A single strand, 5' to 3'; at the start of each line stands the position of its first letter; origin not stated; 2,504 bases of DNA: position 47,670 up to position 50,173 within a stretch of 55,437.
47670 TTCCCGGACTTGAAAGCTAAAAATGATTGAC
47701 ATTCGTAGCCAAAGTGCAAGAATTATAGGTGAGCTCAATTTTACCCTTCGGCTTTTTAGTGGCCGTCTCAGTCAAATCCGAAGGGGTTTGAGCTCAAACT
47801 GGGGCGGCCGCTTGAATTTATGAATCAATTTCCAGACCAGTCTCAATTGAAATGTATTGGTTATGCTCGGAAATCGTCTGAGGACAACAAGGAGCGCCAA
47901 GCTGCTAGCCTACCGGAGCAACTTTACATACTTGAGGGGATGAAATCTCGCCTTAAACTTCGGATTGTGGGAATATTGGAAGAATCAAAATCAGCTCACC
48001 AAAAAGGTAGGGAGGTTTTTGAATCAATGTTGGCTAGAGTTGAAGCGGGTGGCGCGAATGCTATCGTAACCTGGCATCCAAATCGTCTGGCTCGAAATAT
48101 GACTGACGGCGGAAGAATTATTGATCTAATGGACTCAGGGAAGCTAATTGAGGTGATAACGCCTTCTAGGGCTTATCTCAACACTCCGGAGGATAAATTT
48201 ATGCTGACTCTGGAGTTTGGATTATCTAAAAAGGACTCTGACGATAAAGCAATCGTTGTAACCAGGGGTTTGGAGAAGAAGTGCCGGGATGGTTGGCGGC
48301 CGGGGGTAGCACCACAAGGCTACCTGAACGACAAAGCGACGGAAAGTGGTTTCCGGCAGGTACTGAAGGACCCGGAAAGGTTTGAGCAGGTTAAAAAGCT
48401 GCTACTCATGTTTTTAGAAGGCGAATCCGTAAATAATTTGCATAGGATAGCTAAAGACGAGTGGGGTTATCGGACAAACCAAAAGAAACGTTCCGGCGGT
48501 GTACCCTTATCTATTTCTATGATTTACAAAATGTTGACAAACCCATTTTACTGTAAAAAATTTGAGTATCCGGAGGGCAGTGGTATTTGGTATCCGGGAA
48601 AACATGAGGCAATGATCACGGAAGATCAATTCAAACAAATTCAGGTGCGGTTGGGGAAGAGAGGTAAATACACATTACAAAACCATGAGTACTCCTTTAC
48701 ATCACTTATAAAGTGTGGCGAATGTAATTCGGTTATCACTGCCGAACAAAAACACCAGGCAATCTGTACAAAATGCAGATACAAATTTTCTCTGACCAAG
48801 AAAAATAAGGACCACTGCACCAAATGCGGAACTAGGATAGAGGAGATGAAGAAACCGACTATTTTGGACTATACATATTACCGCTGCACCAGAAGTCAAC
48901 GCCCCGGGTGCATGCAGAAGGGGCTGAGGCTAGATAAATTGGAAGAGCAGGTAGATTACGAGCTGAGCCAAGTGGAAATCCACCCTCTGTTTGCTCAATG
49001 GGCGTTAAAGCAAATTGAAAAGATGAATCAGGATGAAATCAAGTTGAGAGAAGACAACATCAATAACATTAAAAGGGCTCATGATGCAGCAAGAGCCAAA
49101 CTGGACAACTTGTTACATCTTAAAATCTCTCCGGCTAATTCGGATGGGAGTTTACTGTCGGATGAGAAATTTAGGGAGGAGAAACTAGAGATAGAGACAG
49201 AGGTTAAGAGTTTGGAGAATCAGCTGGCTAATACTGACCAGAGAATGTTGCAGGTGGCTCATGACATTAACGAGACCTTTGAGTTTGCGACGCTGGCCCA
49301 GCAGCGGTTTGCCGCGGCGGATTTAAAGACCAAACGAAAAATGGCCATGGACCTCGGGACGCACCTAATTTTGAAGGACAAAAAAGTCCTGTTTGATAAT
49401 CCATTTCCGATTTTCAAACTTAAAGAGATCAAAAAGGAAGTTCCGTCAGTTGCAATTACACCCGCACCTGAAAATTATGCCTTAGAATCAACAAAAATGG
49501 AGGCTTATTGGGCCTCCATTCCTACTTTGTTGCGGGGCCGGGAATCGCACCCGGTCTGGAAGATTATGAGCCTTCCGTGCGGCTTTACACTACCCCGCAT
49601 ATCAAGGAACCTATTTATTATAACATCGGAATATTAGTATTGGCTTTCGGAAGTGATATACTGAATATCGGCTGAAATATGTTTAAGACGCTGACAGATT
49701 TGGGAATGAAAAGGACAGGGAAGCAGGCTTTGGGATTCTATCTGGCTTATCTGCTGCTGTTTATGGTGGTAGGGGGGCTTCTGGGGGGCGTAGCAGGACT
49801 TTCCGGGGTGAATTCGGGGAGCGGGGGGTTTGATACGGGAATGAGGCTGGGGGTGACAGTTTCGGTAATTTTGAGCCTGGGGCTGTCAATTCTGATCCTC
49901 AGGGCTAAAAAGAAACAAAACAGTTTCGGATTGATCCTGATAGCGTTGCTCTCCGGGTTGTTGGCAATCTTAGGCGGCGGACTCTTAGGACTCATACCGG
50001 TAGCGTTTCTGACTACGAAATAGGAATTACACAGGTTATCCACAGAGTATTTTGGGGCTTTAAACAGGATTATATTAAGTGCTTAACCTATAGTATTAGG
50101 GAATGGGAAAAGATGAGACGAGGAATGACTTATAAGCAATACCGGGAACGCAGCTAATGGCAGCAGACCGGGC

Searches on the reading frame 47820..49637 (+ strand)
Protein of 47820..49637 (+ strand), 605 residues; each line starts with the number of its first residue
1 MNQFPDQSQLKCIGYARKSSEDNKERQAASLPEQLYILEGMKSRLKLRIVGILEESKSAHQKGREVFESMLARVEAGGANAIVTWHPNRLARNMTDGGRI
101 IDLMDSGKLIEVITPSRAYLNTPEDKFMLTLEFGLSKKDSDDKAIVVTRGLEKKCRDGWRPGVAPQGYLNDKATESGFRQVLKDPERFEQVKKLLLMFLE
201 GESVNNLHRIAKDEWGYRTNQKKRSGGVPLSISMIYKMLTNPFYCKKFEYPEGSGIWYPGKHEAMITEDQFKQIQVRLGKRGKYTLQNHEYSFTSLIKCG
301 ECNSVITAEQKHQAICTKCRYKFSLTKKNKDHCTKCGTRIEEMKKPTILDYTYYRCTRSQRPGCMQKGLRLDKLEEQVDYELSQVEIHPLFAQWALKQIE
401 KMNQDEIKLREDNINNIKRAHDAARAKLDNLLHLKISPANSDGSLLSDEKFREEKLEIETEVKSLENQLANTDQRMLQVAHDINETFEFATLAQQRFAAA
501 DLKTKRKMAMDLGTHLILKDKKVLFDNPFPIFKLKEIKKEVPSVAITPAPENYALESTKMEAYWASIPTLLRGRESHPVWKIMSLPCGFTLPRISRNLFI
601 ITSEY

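Call 43: search_protein_families(library=pfam, proteins=[window:47820-49637:+], max_evalue=0.01)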
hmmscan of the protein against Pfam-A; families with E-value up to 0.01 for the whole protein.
window:47820-49637:+ (605 aa): 4 families
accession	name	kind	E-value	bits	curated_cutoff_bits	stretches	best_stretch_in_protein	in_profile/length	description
PF00239.26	Resolvase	-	6.7e-16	59.1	23.3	1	13-154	2-139/145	Resolvase, N terminal domain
PF07508.19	Recombinase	-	9.9e-09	35.8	21.1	1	186-281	2-102/102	Recombinase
PF13408.12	Zn_ribbon_recom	-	8.4e-06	26.5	25.3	0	293-378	2-53/58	Recombinase zinc beta ribbon domain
PF01155.25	HypA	-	0.004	17.6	28.9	1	270-340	25-96/112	Hydrogenase/urease nickel incorporation, metallochaperone, hypA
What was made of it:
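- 47820..49637 (+): Large serine recombinase of the element. The ORF runs into the tRNA-Met gene. Pfam Resolvase, Recombinase and Zn_ribbon_recom (call 43).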

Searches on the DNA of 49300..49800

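Call 105: search_rna_families(source=window, start=49300, end=49800, threshold=evalue, max_evalue=1, show_alignments=1)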
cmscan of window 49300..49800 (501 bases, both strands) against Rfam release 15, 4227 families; matches with E-value up to 1: 2.
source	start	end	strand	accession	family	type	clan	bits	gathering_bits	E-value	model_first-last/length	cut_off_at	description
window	49530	49599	-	RF00005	tRNA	Gene; tRNA;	CL00001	48.3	29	2.2e-09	1-71/71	no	tRNA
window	49504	49606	-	RF00050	FMN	Cis-reg; riboswitch;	-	20.1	66.2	0.026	1-138/138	no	FMN riboswitch aptamer (RFN element)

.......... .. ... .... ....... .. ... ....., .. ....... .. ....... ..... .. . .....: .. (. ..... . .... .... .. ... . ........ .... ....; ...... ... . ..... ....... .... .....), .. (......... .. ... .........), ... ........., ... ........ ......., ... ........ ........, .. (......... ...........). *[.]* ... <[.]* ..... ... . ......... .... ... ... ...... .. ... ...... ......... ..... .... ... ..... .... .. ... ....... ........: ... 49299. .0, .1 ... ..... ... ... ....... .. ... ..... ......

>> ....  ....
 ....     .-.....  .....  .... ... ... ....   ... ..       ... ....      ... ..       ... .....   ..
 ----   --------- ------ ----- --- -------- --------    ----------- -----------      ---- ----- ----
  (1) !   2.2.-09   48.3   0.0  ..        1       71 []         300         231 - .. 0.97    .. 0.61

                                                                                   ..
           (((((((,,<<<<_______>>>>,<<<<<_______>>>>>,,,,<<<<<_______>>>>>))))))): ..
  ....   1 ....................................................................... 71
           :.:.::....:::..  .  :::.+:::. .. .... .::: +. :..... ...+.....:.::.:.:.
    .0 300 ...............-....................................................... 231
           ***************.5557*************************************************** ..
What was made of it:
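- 49530..49599 (-): tRNA-Met, marking the right boundary and attachment site of the element. Rfam tRNA at 48.3 bits (call 105).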

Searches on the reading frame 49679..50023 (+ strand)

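Call 43: search_protein_families(library=pfam, proteins=[window:49679-50023:+], max_evalue=0.01)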
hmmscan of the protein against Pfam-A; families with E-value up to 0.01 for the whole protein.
window:49679-50023:+ (114 aa): 1 family
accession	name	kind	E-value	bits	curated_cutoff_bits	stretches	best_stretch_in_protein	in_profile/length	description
PF07556.16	DUF1538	-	0.0021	17.8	22.6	1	40-102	149-210/211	Protein of unknown function (DUF1538)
